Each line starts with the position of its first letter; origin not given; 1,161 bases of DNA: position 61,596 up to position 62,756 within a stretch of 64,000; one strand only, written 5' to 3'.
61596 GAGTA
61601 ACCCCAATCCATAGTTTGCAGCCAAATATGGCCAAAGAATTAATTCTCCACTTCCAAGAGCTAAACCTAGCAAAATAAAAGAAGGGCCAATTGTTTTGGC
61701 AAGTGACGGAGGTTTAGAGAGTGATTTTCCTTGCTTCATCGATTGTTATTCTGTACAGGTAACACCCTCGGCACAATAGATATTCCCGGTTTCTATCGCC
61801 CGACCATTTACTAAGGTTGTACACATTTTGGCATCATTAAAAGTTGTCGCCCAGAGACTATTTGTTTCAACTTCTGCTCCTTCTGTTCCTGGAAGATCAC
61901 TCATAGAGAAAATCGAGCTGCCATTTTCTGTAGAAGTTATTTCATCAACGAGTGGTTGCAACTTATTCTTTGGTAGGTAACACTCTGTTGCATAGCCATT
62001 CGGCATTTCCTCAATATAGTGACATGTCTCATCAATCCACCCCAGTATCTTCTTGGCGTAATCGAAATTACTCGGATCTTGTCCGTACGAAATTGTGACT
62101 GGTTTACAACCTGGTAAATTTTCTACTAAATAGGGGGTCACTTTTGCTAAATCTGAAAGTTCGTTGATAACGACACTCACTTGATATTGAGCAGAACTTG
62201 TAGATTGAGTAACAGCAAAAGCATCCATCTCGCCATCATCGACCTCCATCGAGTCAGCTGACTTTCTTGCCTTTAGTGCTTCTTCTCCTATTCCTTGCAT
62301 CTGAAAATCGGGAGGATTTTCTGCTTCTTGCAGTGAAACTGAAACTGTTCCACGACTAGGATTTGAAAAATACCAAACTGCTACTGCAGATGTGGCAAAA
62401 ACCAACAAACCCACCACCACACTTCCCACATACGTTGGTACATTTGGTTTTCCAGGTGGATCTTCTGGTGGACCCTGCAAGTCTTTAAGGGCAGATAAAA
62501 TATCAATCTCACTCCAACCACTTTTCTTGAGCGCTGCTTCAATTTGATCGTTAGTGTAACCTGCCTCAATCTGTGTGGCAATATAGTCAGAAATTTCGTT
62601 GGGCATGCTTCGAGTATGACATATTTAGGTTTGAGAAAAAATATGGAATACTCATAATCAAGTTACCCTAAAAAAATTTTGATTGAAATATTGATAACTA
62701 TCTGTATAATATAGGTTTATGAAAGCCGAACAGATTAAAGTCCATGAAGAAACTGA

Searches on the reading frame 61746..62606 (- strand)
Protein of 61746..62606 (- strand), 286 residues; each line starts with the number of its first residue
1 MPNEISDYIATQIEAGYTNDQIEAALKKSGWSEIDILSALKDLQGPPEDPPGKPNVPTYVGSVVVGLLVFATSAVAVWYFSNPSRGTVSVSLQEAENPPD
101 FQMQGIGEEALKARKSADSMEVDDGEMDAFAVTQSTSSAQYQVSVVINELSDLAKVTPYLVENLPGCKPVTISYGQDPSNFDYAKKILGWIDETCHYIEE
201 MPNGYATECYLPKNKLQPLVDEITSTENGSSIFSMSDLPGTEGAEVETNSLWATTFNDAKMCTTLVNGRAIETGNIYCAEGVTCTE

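Call 12: search_protein_families(library=pfam, proteins=[window:61746-62606:-], max_evalue=0.001)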
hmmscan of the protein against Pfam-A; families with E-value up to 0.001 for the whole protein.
window:61746-62606:- (286 aa): 0 families

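Call 40: find_encoding_contigs(protein=window:61746-62606:-, flank=10000, max_places=2)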
Protein window:61746-62606:- (286 aa): 4 contigs read that carry it; 2 places shown.
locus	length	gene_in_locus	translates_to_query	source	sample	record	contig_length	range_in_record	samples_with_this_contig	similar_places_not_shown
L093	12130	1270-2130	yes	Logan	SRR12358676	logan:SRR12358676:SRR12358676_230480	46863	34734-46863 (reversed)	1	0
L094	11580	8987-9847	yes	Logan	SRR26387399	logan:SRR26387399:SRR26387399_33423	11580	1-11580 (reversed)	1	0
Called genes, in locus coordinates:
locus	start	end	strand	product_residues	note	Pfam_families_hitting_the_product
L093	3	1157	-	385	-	?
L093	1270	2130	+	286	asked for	-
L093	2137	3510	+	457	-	-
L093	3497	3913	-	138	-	-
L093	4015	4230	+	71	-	-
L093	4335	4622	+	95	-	-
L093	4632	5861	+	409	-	PF09903:DUF2130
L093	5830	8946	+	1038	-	PF00580:UvrD-helicase, PF13086:AAA_11 (faint), PF13245:AAA_19, PF13604:AAA_30 (faint), PF13361:UvrD_C, PF13538:UvrD_C_2 (faint), PF12705:PDDEXK_1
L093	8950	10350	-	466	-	PF02366:PMT, PF13231:PMT_2, PF16192:PMT_4TMC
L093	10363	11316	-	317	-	PF01040:UbiA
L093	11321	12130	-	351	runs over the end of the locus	PF00953:Glycos_transf_4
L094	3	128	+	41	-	?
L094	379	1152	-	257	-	PF13489:Methyltransf_23 (weak), PF13847:Methyltransf_31, PF08241:Methyltransf_11, PF08242:Methyltransf_12 (weak), PF13649:Methyltransf_25 (weak)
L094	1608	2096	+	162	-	-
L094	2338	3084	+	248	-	-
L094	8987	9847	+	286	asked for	-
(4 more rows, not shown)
